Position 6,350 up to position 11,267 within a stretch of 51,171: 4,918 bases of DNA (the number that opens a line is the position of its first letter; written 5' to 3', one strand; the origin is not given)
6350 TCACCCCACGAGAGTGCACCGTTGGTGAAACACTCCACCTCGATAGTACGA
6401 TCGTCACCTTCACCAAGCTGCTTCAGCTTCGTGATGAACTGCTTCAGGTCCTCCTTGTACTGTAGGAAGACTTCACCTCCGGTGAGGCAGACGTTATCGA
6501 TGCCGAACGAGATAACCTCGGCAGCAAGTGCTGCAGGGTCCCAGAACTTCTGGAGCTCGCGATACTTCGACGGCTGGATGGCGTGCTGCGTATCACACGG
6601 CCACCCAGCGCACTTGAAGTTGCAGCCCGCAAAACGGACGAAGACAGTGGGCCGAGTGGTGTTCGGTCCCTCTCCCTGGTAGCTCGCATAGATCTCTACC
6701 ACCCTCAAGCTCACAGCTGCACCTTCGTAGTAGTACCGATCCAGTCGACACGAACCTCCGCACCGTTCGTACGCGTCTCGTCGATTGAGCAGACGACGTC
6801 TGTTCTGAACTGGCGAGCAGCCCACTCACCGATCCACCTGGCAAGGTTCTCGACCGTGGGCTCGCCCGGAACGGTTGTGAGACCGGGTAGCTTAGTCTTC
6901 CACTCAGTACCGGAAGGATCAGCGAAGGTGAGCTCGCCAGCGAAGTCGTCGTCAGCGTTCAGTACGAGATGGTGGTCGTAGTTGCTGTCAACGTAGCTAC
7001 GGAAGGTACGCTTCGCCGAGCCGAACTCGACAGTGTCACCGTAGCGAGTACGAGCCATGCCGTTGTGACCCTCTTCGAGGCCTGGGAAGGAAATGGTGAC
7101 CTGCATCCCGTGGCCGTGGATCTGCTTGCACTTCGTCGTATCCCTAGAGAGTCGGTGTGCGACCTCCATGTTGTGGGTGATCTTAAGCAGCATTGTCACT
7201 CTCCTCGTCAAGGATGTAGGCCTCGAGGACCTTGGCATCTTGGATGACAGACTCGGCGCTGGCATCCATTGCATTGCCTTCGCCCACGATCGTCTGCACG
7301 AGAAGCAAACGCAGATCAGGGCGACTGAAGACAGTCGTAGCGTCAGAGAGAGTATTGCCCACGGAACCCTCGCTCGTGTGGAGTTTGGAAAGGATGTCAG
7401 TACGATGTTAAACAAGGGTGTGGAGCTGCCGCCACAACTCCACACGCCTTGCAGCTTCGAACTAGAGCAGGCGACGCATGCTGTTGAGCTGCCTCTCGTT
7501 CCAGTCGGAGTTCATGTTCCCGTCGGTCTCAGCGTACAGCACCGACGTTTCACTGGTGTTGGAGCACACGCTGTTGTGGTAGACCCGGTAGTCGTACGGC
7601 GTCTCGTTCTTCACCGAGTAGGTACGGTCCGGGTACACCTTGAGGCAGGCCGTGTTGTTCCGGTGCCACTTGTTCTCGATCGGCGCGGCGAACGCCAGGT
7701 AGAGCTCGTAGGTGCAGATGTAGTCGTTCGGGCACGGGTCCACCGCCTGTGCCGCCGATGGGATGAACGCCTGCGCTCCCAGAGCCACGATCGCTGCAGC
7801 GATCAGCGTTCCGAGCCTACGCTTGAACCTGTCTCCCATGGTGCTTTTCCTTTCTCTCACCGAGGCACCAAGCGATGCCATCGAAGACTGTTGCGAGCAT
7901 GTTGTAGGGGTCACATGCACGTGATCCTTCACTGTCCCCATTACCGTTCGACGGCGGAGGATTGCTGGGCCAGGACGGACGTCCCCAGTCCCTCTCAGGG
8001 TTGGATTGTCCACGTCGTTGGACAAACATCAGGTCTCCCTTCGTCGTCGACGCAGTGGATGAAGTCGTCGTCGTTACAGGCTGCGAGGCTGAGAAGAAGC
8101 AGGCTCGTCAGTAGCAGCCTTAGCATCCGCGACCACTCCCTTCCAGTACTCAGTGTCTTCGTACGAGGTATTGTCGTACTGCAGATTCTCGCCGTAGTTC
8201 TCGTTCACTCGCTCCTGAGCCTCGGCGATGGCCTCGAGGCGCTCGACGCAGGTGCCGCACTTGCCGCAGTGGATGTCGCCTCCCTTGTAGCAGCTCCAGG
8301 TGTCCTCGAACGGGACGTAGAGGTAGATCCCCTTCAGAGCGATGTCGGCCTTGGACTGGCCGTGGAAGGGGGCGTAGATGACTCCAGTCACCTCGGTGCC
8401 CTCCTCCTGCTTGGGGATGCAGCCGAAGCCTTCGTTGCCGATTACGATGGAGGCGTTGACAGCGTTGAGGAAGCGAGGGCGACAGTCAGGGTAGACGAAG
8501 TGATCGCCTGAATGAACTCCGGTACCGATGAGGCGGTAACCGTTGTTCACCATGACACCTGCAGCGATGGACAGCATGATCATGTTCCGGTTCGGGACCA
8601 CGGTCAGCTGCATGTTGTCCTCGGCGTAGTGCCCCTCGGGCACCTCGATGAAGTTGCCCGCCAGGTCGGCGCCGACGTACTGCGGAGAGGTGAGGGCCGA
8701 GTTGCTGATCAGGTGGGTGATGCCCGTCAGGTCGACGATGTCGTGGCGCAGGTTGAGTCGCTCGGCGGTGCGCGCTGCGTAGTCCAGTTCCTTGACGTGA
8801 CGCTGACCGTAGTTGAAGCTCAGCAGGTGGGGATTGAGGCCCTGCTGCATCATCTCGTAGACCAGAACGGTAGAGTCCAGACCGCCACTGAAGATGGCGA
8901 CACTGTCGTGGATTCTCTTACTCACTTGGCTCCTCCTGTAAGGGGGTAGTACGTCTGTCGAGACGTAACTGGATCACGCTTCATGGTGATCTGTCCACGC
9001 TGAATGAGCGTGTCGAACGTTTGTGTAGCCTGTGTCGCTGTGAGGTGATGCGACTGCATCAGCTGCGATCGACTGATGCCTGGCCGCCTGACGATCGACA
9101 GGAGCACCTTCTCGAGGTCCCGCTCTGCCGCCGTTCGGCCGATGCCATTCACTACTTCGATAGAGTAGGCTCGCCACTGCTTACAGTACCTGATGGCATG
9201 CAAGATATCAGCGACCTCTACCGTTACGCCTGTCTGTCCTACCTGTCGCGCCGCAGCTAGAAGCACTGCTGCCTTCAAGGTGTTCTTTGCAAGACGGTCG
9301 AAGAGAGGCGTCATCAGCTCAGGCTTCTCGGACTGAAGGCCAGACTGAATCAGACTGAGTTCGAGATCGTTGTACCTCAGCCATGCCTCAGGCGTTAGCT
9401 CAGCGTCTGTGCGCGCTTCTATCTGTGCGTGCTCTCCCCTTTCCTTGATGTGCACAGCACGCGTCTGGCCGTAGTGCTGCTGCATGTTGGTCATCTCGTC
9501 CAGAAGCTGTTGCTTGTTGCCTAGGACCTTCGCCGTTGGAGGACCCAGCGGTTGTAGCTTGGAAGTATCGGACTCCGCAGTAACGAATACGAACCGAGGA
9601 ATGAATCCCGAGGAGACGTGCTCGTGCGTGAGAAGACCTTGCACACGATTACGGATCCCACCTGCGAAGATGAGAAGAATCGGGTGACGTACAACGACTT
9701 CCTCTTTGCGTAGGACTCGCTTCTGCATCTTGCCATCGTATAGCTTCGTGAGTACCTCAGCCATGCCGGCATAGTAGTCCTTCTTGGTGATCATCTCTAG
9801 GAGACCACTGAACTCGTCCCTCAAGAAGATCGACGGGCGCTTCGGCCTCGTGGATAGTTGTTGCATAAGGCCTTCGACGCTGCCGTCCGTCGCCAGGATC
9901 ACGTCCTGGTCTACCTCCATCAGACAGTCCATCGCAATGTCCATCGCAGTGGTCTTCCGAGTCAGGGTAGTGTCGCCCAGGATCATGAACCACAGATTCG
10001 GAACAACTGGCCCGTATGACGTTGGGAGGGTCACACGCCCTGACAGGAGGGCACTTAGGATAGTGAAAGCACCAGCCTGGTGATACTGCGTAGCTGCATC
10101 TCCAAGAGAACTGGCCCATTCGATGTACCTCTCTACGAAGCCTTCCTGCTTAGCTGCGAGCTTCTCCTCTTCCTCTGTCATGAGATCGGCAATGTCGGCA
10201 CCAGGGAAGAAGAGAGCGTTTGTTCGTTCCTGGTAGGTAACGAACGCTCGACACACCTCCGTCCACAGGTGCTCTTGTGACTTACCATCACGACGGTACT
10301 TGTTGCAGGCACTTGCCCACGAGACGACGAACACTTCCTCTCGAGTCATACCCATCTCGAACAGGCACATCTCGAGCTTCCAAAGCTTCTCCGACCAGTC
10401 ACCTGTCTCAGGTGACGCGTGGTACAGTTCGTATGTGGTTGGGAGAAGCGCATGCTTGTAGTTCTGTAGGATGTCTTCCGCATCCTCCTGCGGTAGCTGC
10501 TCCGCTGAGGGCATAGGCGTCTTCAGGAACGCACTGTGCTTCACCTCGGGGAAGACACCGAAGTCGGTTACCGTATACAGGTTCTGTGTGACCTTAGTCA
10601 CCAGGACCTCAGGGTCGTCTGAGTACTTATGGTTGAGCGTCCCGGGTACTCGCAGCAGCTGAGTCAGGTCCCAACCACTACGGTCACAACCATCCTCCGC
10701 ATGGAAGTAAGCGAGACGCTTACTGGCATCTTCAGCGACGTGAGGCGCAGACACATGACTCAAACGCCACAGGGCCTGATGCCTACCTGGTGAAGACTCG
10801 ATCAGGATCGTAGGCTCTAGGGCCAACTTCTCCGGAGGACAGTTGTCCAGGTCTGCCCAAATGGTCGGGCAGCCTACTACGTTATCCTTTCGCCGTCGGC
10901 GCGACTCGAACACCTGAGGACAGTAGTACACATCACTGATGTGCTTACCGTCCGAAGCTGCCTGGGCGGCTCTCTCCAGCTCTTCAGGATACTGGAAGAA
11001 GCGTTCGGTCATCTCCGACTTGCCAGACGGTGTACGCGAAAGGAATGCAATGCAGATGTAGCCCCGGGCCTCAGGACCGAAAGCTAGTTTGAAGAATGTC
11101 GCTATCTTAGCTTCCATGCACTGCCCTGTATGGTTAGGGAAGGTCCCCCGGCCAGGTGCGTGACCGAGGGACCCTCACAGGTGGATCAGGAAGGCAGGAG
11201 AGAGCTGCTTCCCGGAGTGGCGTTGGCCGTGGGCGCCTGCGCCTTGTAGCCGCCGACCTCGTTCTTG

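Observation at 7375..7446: Genome-wide phage-specific composite motif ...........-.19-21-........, three times with a downstream inverted arm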

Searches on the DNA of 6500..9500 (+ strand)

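Call 4: search_dna_similar(query=window:6500-9500:+, collection=phages, mode=near, max_rows=25)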
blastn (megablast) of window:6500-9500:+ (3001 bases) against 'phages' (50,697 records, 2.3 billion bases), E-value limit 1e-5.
No match.
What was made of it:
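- Tried and rejected: Nearest cultured relatives: megablast of the region against GenBank phages found nothing (call 4).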

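Call 87: search_rna_families(source=window, start=7300, end=7520, threshold=evalue, max_evalue=1)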
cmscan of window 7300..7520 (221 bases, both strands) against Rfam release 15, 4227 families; matches with E-value up to 1: 0.
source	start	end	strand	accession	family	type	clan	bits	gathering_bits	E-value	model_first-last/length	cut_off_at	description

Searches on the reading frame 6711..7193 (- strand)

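Call 15: search_protein_families(library=pfam, max_evalue=0.01, proteins=[window:6711-7193:-])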
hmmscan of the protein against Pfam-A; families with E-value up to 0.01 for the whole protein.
window:6711-7193:- (160 aa): 1 family
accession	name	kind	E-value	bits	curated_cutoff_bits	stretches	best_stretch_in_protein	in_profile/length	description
PF01242.24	PTPS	-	1.1e-18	67.8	22.4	1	5-148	4-119/121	6-pyruvoyl tetrahydropterin synthase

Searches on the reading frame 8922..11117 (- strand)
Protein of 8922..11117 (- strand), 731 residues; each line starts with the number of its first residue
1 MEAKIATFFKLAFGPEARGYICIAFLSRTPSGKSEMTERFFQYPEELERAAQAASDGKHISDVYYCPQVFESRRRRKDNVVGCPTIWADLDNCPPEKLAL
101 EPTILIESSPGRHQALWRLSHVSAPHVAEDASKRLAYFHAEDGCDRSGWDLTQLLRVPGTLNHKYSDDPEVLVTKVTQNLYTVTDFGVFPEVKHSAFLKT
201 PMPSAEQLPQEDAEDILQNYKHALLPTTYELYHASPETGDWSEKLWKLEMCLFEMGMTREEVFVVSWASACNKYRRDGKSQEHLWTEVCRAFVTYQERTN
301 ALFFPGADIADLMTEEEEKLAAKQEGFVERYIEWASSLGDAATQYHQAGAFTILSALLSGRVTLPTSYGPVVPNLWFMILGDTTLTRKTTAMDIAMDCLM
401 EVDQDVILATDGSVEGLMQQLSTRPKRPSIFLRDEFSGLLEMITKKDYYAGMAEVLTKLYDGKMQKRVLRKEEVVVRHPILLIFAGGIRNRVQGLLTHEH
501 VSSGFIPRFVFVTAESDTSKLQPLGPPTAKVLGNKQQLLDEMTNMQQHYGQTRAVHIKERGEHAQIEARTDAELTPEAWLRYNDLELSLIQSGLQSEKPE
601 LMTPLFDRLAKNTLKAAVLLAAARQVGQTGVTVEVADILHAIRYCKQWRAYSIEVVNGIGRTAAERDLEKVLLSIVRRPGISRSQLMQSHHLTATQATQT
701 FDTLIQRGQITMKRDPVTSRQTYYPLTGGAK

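Call 15: search_protein_families(library=pfam, max_evalue=0.01, proteins=[window:8922-11117:-])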
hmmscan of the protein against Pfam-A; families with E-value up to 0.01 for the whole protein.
window:8922-11117:- (731 aa): 2 families
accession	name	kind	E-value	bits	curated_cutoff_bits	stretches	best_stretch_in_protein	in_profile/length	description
PF13148.11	DUF3987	-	2.8e-18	66.7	27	1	406-646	124-352/364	Protein of unknown function (DUF3987)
PF16793.10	RepB_primase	-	1.3e-09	38.6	24.3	1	70-166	45-150/186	RepB DNA-primase N-terminal domain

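Call 18: find_related_loci(query=window:8922-11117:-, collection=viral_contigs, flank=10000)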
Query window:8922-11117:- (731 aa) in viral_contigs; peptide patterns used: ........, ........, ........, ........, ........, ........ (x = any residue, [..] = any of these).
6 stretches matched a pattern; 6 encode a relative of the query (tblastn E <= 1e-3); 5 distinct loci.
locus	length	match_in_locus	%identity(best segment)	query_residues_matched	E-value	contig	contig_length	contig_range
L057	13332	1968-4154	75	1-731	0e+0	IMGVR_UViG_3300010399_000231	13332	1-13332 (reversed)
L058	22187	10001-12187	75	1-731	0e+0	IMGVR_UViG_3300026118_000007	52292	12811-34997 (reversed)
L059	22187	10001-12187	75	1-731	0e+0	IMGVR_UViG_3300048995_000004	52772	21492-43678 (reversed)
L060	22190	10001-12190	71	1-731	0e+0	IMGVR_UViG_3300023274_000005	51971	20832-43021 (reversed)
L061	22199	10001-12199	79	1-731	0e+0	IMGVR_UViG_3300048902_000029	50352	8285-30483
